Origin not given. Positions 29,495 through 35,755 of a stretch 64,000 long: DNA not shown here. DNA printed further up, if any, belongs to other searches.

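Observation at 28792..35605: Giant helicase-nuclease with an N-terminal transglutaminase-like domain and a divergent 242-aa partner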

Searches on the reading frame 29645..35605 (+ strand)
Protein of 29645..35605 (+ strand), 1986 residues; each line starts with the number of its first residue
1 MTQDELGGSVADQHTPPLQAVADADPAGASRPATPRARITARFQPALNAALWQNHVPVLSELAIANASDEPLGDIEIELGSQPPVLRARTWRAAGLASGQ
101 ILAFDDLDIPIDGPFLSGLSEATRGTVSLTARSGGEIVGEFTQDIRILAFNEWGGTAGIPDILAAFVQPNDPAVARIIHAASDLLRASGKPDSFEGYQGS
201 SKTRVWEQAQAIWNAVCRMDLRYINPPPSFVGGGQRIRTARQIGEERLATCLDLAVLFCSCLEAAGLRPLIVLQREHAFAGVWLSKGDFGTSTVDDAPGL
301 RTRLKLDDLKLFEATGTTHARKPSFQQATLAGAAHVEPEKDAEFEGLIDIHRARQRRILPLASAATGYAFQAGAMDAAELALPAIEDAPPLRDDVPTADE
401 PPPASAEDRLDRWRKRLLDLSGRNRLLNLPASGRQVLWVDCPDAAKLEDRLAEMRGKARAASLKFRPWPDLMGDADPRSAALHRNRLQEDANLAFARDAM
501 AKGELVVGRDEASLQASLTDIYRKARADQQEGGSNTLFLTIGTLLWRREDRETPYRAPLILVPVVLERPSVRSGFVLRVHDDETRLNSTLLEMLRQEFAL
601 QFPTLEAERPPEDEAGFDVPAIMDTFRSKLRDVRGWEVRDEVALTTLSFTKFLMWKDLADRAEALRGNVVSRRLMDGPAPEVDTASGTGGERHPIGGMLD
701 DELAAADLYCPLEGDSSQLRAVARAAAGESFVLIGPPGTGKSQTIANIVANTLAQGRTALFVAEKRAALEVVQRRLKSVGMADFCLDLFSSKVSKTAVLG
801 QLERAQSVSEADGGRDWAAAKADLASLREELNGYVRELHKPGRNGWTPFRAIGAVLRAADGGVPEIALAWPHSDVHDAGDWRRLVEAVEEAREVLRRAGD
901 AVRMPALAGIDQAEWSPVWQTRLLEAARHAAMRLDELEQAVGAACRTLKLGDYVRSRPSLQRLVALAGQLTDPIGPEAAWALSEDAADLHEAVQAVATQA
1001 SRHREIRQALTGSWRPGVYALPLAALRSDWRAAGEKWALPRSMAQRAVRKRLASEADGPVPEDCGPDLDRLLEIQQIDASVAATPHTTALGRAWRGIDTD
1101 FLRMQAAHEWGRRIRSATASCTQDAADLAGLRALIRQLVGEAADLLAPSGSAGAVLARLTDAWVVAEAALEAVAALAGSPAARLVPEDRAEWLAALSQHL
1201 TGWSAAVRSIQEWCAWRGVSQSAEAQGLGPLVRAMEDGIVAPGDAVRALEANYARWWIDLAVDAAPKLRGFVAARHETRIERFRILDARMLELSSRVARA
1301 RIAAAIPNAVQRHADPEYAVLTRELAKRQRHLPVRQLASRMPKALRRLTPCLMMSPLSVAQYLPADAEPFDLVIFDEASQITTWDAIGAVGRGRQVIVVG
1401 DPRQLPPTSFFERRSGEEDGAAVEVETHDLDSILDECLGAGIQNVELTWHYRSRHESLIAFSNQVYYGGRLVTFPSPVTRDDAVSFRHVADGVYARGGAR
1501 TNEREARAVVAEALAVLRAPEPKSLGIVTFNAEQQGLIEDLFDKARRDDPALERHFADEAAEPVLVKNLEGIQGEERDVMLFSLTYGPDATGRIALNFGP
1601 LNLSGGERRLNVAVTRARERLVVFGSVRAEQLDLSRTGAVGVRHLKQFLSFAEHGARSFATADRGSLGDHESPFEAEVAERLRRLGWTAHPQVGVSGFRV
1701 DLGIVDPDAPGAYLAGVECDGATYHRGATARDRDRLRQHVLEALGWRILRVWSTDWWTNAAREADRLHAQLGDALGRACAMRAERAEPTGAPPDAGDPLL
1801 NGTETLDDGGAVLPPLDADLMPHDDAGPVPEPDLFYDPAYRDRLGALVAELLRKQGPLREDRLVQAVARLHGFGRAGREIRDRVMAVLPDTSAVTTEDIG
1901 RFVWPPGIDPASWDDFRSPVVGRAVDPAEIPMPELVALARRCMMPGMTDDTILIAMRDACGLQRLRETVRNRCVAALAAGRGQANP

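Call 6: search_protein_families(library=pfam, proteins=[window:29645-35605:+], max_evalue=0.1)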
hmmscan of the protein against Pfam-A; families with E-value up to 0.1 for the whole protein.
window:29645-35605:+ (1986 aa): 16 families
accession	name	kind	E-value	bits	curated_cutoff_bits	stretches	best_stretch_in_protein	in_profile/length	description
PF13195.11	DUF4011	-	2e-40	138.8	22.2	1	416-594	1-158/158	Protein of unknown function (DUF4011)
PF18741.7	MTES_1575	-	2.4e-35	120.9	38.2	1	1674-1771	1-96/96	REase_MTES_1575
PF13087.12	AAA_12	-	1.8e-16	60.7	27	1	1434-1626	6-193/195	AAA domain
PF13086.12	AAA_11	-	1.2e-15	58.4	27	2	1366-1409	210-254/257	AAA domain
PF11784.13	DUF3320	-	2.8e-10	40.4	25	1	1833-1882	1-50/50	Protein of unknown function (DUF3320)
PF13245.12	AAA_19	-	5.4e-10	40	25.1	2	718-772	1-58/134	AAA domain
PF13604.12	AAA_30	-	5.9e-10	39.6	27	2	716-776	4-66/191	AAA domain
PF13481.12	AAA_25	-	0.00068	19.8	27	0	726-762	31-68/195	AAA domain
PF09848.15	SLFN-g3_helicase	-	0.002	17.9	24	0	731-778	4-53/354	Schlafen group 3, DNA/RNA helicase domain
PF13191.12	AAA_16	-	0.0022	18.9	32.6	1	720-844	14-104/167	AAA ATPase domain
PF04480.18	DUF559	-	0.0033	17.7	20.6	1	1717-1761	57-98/109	Protein of unknown function (DUF559)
PF01443.25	Viral_helicase1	-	0.0041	17.4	21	0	1359-1408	47-100/228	Viral superfamily 1 RNA helicase core domain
PF04851.21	ResIII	-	0.011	16.1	22.5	1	728-782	23-79/164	Type III restriction enzyme, res subunit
PF01078.27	Mg_chelatase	-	0.011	15.5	20.3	1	713-756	6-49/207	Magnesium chelatase, subunit ChlI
PF00270.35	DEAD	-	0.014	15.6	26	0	717-781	3-70/167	DEAD/DEAH box helicase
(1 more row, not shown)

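Call 7: search_protein_families(library=padloc, proteins=[window:29645-35605:+], max_evalue=0.1)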
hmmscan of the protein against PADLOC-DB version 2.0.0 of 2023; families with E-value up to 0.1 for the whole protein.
window:29645-35605:+ (1986 aa): 15 families
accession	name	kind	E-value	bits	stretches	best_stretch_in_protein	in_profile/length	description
PDLC05009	PDC-S37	-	0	1209.4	1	406-1979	6-1532/1550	-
PDLC02194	Hhe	-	1.6e-170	567.4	2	1263-1760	1270-1769/1911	-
PDLC03920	MkoA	-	1.1e-28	98.2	1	715-1628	617-1077/1112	-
PDLC03924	MkoC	-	4.4e-25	86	3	1447-1629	773-946/1136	-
PDLC03921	MkoA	-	3.3e-14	49.5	3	1368-1408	1295-1335/1607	-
PDLC04140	mad8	-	7.7e-07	26.9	1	727-952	26-151/314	mads_8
PDLC01734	typeIV_RecD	-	0.00014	18.2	1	1368-1407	433-475/763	RecD_0_IVD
PDLC05065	PDC-S68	-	0.00045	16.1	1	1369-1407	703-744/1221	-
PDLC05035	PDC-S53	-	0.0011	15.1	1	733-778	515-558/900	-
PDLC05064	PDC-S68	-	0.0012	14.6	1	729-789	701-762/1273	-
PDLC04700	PDC-M54A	-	0.01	10.8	1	719-768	308-357/1657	-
PDLC04476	PDC-M16A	-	0.027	10.8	0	727-768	24-66/691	-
PDLC04238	PDC-M01A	-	0.037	10.8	1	732-759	203-230/564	-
PDLC04173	GajB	-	0.052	10.5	0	732-781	13-61/471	-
PDLC02196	IetA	-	0.06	10.7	1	725-753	119-146/374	-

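Call 8: search_protein_families(library=ncbifam, proteins=[window:29645-35605:+], max_evalue=0.1)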
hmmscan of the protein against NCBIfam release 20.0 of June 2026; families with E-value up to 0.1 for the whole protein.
window:29645-35605:+ (1986 aa): 13 families
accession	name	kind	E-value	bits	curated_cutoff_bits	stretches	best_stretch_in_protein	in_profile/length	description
NF058533.1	antiphage_ProA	equivalog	0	2108.1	1500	1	48-1964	1-1903/1903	anti-phage protein ProA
NF042953.1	Hhe_antiphage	equivalog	9e-241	802.5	2000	3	1196-1768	1104-1677/1797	DUF4011 domain-containing anti-phage protein Hhe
NF040671.1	PLuB_AAA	exception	5.1e-29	100.3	999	2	1366-1627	959-1232/1256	PLuB system helicase-like protein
TIGR00376.1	TIGR00376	hypoth_equivalog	9.9e-24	83.7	348.9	3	1359-1475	355-457/639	IGHMBP2 family helicase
TIGR01448.2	helicase_RecD2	equivalog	1.2e-07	30.3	500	1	711-760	314-363/713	SF1B family DNA helicase RecD2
TIGR01447.1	recD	equivalog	6.1e-05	21.8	310.15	1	717-756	151-191/597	exodeoxyribonuclease V subunit alpha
NF004069.0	PRK05580.2-1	equivalog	0.027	12.9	767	1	717-797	115-193/612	primosomal protein N'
TIGR03744.1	traC_PFL_4706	equivalog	0.03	12.2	520.6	1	732-782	478-528/892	conjugative transfer ATPase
NF009881.0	PRK13341.1-2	equivalog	0.033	12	651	1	716-754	40-77/736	AAA family ATPase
NF038214.1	IS21_help_AAA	equivalog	0.034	13.8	200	1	721-767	83-129/232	IS21-like element helper ATPase IstB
TIGR00632.1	vsr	subfamily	0.04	14.2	97.85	1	1731-1754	95-118/119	DNA mismatch endonuclease Vsr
TIGR03420.1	DnaA_homol_Hda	equivalog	0.083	12.4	194.8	0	717-770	27-80/226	DnaA regulatory inactivator Hda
TIGR00368.1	TIGR00368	hypoth_equivalog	0.098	11.2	362.4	0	712-747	194-230/499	YifB family Mg chelatase-like AAA ATPase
